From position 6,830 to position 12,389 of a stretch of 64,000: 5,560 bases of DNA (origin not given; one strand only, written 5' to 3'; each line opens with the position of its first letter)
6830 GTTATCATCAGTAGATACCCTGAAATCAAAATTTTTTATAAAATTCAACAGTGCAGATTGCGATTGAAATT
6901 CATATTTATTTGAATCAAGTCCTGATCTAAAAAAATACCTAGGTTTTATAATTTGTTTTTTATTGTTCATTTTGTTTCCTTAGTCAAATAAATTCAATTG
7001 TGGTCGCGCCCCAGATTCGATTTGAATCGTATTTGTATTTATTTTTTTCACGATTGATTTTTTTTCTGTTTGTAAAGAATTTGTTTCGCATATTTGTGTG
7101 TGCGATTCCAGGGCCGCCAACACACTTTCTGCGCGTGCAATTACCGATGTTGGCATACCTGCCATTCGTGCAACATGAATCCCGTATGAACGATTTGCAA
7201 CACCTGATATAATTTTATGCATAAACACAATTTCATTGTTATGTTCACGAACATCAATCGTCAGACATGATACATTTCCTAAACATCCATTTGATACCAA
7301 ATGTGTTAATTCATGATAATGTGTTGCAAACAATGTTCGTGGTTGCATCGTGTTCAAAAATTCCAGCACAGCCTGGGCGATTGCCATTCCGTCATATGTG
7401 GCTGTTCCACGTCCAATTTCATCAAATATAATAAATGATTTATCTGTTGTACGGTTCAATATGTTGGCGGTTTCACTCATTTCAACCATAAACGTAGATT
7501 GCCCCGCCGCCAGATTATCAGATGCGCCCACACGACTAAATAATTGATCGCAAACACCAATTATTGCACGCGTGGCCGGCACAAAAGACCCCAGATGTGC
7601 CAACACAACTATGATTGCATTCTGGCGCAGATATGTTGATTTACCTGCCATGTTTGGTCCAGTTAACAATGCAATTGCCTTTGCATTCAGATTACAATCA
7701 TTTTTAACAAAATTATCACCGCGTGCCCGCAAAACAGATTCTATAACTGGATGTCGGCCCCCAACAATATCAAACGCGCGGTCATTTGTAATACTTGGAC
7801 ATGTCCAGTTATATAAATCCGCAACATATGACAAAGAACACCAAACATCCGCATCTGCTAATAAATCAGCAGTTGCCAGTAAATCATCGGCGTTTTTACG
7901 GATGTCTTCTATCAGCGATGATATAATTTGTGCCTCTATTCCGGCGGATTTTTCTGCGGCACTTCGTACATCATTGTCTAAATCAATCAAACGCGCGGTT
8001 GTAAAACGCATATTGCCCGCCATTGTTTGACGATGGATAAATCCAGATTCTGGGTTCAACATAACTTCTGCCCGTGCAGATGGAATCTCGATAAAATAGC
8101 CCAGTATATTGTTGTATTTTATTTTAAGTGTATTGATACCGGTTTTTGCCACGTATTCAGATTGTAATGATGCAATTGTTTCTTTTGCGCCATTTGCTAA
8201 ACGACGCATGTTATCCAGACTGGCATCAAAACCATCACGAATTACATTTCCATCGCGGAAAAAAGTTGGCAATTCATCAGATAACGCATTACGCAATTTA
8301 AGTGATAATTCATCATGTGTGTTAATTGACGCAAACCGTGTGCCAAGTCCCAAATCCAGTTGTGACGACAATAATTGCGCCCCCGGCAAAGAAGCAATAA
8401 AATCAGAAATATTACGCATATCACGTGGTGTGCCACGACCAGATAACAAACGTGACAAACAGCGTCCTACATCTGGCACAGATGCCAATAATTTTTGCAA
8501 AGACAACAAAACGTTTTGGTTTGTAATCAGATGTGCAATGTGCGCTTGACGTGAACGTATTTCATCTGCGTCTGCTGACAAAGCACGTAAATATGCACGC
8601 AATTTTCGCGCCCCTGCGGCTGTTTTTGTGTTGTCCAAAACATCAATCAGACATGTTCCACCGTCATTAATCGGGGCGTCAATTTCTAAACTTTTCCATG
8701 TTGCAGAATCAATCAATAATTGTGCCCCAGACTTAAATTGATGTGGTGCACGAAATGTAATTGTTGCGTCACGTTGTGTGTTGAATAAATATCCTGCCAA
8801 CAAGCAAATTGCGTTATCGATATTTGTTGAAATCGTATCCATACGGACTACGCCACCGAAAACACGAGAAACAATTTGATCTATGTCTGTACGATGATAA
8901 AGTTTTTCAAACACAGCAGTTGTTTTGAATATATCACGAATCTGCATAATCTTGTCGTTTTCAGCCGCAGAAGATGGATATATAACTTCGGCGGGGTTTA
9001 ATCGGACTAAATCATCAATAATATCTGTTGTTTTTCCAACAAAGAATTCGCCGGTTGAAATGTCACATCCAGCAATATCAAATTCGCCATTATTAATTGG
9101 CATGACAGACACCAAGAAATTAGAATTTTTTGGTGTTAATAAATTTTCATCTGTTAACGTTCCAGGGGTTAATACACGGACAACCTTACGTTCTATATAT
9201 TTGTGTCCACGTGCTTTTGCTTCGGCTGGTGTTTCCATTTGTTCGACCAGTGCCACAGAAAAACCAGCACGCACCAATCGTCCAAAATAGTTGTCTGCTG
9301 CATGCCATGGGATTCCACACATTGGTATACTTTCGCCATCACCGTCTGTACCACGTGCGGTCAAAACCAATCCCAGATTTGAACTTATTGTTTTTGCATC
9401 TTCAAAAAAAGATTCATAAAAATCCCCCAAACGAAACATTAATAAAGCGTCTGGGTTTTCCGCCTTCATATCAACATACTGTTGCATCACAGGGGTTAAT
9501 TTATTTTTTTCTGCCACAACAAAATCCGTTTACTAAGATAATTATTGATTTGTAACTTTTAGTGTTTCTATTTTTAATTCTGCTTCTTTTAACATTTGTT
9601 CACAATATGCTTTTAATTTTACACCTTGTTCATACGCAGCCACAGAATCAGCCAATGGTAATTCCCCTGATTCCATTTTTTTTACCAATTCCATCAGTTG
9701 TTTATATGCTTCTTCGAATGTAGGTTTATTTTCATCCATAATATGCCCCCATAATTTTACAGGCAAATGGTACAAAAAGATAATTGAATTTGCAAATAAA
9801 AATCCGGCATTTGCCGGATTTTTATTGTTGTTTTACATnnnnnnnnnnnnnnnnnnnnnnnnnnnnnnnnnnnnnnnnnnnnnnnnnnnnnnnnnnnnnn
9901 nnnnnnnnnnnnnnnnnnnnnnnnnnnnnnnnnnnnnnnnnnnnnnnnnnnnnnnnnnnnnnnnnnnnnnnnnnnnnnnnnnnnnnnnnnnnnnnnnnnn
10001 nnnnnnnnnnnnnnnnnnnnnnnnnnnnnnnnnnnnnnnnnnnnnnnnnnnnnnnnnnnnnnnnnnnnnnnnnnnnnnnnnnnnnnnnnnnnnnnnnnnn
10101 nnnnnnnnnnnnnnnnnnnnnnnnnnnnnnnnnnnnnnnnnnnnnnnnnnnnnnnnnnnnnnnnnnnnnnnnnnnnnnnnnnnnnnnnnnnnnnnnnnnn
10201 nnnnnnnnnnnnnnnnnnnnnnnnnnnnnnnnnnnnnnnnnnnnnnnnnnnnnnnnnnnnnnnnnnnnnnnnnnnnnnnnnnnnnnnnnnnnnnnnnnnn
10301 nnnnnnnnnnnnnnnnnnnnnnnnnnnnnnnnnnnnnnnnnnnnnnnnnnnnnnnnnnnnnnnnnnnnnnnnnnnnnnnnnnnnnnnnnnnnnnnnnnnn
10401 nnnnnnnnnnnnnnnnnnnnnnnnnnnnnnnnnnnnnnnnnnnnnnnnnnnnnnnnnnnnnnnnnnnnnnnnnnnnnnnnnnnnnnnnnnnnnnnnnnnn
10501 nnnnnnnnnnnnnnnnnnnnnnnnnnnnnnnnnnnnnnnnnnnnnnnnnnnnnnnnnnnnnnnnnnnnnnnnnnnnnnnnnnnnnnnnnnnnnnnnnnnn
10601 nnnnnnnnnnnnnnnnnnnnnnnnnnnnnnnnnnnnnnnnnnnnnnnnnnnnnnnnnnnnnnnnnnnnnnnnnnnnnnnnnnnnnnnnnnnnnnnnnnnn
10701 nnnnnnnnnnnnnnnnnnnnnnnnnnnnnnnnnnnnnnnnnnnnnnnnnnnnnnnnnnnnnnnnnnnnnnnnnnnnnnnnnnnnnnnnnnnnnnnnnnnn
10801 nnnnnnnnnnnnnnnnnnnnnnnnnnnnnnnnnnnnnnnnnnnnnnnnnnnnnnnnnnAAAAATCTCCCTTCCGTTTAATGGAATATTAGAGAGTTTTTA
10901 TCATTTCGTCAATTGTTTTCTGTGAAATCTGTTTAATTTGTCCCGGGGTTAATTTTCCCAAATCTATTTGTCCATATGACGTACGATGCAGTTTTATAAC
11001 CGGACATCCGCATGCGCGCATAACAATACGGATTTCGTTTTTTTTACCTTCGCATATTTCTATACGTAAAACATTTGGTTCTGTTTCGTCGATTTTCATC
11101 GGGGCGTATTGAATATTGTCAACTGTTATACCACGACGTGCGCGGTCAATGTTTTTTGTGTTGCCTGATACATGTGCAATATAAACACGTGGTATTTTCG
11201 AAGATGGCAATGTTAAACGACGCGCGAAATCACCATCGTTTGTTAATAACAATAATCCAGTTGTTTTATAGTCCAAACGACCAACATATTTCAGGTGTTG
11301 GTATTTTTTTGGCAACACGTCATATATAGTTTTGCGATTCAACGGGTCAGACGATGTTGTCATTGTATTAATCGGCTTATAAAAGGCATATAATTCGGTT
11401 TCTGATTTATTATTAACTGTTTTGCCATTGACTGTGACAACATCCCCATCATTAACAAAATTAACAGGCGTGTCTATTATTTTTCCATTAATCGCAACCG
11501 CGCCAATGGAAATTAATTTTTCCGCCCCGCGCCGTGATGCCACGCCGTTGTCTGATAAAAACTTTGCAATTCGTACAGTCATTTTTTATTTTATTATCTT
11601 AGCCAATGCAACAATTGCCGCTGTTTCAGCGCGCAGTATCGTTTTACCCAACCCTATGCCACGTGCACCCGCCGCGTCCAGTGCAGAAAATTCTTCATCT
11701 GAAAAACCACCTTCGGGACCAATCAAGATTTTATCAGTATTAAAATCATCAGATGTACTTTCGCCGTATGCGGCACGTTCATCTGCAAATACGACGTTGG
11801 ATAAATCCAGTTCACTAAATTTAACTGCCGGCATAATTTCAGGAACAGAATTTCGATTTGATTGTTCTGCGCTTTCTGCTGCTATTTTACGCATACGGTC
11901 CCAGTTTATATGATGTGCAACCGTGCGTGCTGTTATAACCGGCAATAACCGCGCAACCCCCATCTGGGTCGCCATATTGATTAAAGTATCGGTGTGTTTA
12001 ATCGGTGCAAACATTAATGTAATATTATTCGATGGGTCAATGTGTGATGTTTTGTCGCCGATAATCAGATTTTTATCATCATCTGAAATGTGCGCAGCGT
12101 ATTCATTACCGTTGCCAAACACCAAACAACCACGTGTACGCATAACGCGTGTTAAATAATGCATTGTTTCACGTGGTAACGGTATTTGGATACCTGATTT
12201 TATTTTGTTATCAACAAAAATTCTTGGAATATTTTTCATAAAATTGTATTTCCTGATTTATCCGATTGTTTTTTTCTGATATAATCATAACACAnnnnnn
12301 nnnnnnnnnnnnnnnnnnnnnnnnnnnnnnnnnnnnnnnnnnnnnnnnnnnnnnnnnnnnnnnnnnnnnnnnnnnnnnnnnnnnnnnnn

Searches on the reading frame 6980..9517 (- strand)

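Call 7: search_protein_families(library=pfam, proteins=[window:6980-9517:-], max_evalue=0.001)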
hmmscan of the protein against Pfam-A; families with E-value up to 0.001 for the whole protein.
window:6980-9517:- (845 aa): 5 families
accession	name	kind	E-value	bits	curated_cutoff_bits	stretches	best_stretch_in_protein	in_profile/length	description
PF00488.27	MutS_V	-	6.3e-79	264.8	30.2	1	617-804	2-188/188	MutS domain V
PF01624.25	MutS_I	-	1.1e-40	138.8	20.6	1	8-124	1-112/113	MutS domain I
PF05192.23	MutS_III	-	1.8e-29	103.9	34.1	1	272-563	1-194/194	MutS domain III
PF05190.23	MutS_IV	-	3.2e-20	72.6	22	1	429-522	1-91/92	MutS family domain IV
PF05188.22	MutS_II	-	3.7e-09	37.5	25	1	133-247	1-124/133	MutS domain II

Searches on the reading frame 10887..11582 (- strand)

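Call 7: search_protein_families(library=pfam, proteins=[window:10887-11582:-], max_evalue=0.001)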
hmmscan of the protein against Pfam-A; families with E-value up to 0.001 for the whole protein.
window:10887-11582:- (231 aa): 2 families
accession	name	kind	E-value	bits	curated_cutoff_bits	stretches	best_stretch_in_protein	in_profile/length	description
PF00849.27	PseudoU_synth_2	-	4.6e-19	69.6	26.8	1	65-189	3-151/152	RNA pseudouridylate synthase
PF01479.30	S4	-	6e-09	35.9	22.8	1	3-49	1-48/48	S4 domain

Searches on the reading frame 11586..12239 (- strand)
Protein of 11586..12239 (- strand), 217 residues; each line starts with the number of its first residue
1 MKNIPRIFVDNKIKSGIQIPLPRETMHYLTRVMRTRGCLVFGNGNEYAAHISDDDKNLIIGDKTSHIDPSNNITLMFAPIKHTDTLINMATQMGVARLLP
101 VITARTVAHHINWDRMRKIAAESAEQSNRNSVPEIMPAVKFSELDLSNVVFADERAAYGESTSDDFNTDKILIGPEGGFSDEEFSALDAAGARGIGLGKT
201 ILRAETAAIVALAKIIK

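Call 7: search_protein_families(library=pfam, proteins=[window:11586-12239:-], max_evalue=0.001)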
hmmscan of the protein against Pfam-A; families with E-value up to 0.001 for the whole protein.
window:11586-12239:- (217 aa): 2 families
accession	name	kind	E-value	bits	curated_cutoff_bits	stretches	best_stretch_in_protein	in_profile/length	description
PF04452.19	Methyltrans_RNA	-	1.3e-34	119.6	23.9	1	72-215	6-164/165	RNA methyltransferase domain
PF20260.4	PUA_4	-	0.00015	22.2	23.9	1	22-60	2-44/48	RNA methyltransferase PUA domain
